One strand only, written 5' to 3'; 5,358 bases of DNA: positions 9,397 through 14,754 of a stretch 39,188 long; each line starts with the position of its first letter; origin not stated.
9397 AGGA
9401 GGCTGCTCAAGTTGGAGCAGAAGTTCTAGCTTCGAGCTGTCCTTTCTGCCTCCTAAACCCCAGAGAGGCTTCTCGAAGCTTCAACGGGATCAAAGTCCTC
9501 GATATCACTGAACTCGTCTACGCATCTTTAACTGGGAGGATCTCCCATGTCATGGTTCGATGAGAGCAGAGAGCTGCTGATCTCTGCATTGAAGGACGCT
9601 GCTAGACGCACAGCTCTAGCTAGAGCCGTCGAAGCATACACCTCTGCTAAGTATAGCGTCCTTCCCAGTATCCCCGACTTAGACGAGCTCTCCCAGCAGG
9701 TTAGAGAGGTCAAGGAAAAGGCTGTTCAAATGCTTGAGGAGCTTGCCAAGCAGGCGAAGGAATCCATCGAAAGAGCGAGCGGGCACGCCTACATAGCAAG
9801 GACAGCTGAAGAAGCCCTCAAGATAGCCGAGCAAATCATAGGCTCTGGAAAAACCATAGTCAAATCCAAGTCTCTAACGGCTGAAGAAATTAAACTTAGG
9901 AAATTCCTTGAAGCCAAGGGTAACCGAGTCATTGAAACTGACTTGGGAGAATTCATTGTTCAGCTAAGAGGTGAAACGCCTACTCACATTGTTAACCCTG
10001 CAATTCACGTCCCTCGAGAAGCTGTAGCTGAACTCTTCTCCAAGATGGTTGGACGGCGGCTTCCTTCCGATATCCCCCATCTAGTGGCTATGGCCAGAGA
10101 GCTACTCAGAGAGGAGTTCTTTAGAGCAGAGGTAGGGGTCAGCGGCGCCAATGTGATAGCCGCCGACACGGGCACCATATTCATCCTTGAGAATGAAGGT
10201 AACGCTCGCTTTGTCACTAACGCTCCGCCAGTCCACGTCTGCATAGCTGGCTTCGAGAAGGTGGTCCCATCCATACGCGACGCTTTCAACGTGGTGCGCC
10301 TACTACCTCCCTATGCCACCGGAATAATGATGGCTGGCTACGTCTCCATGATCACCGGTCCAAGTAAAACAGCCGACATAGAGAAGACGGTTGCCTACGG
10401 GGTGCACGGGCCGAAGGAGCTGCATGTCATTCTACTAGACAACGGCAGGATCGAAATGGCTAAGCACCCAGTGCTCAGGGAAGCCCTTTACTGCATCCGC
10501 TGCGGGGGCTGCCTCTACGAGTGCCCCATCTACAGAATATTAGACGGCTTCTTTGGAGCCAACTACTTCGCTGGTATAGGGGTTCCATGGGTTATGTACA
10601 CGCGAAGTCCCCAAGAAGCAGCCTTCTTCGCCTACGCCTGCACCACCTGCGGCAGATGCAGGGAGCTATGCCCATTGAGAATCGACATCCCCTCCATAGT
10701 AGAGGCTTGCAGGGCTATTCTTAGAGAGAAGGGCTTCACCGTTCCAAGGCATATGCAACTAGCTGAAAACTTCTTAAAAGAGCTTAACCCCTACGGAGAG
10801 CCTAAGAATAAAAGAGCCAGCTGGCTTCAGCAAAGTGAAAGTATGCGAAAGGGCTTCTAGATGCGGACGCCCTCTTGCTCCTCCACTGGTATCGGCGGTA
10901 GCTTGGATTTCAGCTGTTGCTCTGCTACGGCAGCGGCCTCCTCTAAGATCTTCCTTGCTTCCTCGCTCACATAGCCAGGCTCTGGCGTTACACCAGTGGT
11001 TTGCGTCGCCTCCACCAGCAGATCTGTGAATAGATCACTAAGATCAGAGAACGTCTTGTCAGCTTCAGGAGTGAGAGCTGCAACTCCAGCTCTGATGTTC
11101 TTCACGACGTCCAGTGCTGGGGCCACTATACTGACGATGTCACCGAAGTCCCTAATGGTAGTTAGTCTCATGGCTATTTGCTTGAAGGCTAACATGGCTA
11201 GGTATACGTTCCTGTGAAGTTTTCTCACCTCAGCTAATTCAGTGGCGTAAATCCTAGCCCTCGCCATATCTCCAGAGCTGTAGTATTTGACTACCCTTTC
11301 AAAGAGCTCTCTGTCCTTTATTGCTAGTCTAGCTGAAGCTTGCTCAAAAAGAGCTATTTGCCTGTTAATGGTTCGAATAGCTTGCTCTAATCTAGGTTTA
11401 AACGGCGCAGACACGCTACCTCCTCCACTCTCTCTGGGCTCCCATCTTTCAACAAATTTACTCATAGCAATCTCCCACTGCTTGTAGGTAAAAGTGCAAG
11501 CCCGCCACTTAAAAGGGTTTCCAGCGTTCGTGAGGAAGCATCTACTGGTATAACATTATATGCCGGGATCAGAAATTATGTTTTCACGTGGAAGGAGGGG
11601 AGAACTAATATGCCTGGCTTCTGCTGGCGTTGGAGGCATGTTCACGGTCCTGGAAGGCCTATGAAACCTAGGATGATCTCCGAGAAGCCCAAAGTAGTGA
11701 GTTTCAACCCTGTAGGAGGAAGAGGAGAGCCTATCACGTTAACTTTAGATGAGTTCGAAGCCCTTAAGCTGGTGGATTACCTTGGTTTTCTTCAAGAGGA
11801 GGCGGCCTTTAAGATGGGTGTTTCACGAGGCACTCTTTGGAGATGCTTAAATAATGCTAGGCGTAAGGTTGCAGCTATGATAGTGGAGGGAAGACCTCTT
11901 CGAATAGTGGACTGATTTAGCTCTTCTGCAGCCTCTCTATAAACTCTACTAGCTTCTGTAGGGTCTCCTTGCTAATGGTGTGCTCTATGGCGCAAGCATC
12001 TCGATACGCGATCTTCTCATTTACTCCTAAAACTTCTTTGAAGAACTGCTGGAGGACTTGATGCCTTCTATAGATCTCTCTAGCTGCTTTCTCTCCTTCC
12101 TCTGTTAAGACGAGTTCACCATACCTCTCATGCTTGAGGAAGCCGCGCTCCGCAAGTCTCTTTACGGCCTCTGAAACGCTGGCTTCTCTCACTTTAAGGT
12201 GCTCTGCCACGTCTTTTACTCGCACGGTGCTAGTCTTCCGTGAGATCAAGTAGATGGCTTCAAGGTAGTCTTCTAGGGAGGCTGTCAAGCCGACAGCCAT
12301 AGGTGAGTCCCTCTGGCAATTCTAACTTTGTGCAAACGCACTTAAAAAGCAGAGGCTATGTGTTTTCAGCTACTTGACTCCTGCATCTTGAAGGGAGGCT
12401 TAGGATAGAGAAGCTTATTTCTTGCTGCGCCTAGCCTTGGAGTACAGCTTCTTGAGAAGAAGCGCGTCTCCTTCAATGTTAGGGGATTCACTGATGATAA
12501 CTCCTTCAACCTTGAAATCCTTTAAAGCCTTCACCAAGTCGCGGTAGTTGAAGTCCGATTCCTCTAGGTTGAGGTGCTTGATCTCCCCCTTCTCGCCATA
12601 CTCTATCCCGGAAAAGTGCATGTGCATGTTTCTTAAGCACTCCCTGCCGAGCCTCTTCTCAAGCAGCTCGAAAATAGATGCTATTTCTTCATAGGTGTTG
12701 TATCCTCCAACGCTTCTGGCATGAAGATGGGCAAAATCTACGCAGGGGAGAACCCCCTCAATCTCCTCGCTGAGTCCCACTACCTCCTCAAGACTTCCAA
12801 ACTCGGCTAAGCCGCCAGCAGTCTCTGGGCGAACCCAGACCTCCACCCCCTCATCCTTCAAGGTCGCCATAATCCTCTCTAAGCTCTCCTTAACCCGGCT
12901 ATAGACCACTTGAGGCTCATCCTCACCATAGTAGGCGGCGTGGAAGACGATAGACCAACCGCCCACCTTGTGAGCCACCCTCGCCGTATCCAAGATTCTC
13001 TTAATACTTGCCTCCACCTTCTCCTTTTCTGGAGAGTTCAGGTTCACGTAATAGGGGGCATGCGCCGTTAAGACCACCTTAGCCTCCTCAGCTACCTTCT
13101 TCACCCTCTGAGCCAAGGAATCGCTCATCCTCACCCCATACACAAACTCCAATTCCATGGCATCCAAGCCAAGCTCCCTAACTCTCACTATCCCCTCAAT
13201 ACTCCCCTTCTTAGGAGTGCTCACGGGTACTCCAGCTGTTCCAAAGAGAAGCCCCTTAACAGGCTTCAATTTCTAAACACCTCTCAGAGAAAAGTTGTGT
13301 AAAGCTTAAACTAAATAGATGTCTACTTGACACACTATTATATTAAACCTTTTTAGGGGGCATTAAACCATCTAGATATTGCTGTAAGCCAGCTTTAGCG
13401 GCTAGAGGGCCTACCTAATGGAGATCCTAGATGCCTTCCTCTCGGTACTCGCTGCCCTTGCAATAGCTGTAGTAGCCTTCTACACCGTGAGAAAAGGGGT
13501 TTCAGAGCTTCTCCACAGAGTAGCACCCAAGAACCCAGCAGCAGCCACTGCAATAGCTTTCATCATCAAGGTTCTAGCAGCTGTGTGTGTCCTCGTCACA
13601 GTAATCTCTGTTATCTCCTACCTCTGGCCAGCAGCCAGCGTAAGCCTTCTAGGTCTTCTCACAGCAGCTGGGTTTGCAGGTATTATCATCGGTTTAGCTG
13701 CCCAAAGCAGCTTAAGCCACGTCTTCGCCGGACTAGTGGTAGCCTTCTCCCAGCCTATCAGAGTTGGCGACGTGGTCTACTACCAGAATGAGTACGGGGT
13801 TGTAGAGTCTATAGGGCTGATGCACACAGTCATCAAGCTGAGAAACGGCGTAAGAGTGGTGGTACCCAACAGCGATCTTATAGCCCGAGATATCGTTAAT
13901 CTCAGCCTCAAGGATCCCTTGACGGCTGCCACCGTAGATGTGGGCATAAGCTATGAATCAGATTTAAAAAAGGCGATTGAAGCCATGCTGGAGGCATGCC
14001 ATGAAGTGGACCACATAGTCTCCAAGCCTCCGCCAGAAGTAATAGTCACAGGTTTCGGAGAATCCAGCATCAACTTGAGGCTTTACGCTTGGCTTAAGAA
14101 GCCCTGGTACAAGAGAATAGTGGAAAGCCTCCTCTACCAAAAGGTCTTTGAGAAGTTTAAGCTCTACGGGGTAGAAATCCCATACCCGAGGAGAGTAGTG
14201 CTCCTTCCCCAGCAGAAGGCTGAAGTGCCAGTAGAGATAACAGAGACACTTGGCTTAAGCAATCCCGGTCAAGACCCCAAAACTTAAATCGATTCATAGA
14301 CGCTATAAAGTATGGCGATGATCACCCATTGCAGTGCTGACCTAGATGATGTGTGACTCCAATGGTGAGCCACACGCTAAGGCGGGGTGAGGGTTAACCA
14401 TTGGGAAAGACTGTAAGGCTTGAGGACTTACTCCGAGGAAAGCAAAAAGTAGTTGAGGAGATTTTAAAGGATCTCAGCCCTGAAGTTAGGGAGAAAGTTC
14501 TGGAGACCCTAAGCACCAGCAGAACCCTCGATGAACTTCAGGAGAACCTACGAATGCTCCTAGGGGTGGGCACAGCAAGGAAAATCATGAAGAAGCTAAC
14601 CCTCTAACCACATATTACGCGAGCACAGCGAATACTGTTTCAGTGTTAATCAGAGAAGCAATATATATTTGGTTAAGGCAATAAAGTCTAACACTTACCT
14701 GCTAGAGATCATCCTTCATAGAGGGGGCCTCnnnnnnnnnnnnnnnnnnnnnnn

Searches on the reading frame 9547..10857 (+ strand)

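Call 68: search_protein_families(library=pfam, proteins=[window:9547-10857:+], max_evalue=0.001)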
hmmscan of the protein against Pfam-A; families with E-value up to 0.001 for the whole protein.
window:9547-10857:+ (437 aa): 8 families
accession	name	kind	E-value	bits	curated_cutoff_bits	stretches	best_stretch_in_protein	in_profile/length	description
PF02589.21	LUD_dom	-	2.7e-53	181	22.6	1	68-297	2-189/189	LUD domain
PF13183.11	Fer4_8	-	4.7e-12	46.7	27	1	313-379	2-68/68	4Fe-4S dicluster domain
PF13534.11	Fer4_17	-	7.3e-07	30.1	22.2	1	316-380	2-61/61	4Fe-4S dicluster domain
PF13237.11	Fer4_10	-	1.3e-05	25.4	25.5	1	311-376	4-53/53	4Fe-4S dicluster domain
PF12838.12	Fer4_7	-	5.6e-05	24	27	1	316-376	2-49/52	4Fe-4S dicluster domain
PF12797.12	Fer4_2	-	0.00019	21.6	24.5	0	309-327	3-21/22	4Fe-4S binding domain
PF13187.11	Fer4_9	-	0.00023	21.6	27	0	315-377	1-49/52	4Fe-4S dicluster domain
PF12800.12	Fer4_4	-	0.00066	20.3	24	0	316-327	4-15/17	4Fe-4S binding domain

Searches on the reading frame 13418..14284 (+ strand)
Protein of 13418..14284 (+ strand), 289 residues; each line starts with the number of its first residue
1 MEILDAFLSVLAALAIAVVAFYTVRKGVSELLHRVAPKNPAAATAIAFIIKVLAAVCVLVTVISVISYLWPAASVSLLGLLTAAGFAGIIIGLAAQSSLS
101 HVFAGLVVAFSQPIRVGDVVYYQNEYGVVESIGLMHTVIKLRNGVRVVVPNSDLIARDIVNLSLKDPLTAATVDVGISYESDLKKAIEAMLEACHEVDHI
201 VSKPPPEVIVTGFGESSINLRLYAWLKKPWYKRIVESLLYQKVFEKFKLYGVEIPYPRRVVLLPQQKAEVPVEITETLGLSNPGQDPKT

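Call 67: search_protein_families(library=ncbifam, proteins=[window:13418-14284:+], max_evalue=10)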
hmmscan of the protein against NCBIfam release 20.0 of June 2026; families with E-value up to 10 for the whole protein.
window:13418-14284:+ (289 aa): 8 families
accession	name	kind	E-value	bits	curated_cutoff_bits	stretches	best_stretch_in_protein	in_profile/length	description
NF047602.1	MscsSHelicob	equivalog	6.8e-28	97.8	400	1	8-259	11-254/260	small-conductance mechanosensitive channel MscS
NF008438.0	PRK11281.1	equivalog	5.6e-27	93.9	991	1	8-274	837-1099/1113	mechanosensitive channel MscK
NF007662.0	PRK10334.1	subfamily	1.3e-24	87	321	1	8-262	29-276/286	small-conductance mechanosensitive channel MscS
NF047601.1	MscSThanab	equivalog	3.4e-21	75.9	500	1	49-265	68-278/280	small-conductance mechanosensitive channel MscS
NF008180.0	PRK10929.1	equivalog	2.4e-18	65.4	809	1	39-258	868-1080/1109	miniconductance mechanosensitive channel MscM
NF008542.0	PRK11465.1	equivalog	6.8e-08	31.2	596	1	9-262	474-723/741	mechanosensitive channel protein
TIGR00328.1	flhB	equivalog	0.025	13.8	349.25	1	3-71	137-206/348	flagellar biosynthesis protein FlhB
NF040625.1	HacB2_Meth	equivalog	0.13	11.7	230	1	98-165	34-102/161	homoaconitase small subunit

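Call 91: list_cluster_members(proteins=[window:13418-14284:+, window:9547-10857:+, window:28149-29477:+, window:23387-24316:-, window:34783-35895:+, window:3700-4446:+])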
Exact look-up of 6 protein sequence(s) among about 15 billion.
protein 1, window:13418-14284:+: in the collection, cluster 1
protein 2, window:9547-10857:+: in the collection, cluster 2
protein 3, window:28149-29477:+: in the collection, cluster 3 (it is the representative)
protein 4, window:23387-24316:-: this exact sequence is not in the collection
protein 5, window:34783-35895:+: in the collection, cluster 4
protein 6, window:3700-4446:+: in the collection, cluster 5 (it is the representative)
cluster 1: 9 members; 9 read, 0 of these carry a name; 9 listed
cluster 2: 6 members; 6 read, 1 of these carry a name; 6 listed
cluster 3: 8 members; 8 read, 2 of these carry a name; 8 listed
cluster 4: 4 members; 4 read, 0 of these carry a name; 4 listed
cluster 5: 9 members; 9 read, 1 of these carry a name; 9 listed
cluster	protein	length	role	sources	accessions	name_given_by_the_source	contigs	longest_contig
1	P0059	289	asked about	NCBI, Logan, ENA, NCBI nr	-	-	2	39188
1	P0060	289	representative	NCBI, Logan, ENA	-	-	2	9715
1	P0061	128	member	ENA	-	-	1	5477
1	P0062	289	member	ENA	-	-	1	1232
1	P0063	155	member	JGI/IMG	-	-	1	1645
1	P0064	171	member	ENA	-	-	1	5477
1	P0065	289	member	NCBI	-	-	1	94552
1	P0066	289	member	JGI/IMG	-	-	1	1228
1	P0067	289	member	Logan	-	-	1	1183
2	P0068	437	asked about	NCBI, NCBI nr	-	-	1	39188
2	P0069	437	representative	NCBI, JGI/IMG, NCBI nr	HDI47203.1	MAG TPA: lactate utilization protein [Candidatus Methanomethylia archaeon] | lactate utilization protein [Candidatus Methanomethylicia archaeon]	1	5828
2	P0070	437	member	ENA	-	-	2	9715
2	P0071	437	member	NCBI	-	-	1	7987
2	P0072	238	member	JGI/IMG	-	-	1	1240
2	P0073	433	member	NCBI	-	-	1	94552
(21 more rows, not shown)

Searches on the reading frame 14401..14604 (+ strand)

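Call 67: search_protein_families(library=ncbifam, proteins=[window:14401-14604:+], max_evalue=10)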
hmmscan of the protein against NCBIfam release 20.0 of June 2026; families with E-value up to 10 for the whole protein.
window:14401-14604:+ (68 aa): 1 family
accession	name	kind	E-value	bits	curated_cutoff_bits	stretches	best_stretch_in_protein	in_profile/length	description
TIGR02501.1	type_III_yscE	equivalog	0.092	13.2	38.25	1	6-67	3-63/67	EscE/YscE/SsaE family type III secretion system needle protein co-chaperone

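Call 68: search_protein_families(library=pfam, proteins=[window:14401-14604:+], max_evalue=0.001)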
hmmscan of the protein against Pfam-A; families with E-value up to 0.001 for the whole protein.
window:14401-14604:+ (68 aa): 0 families
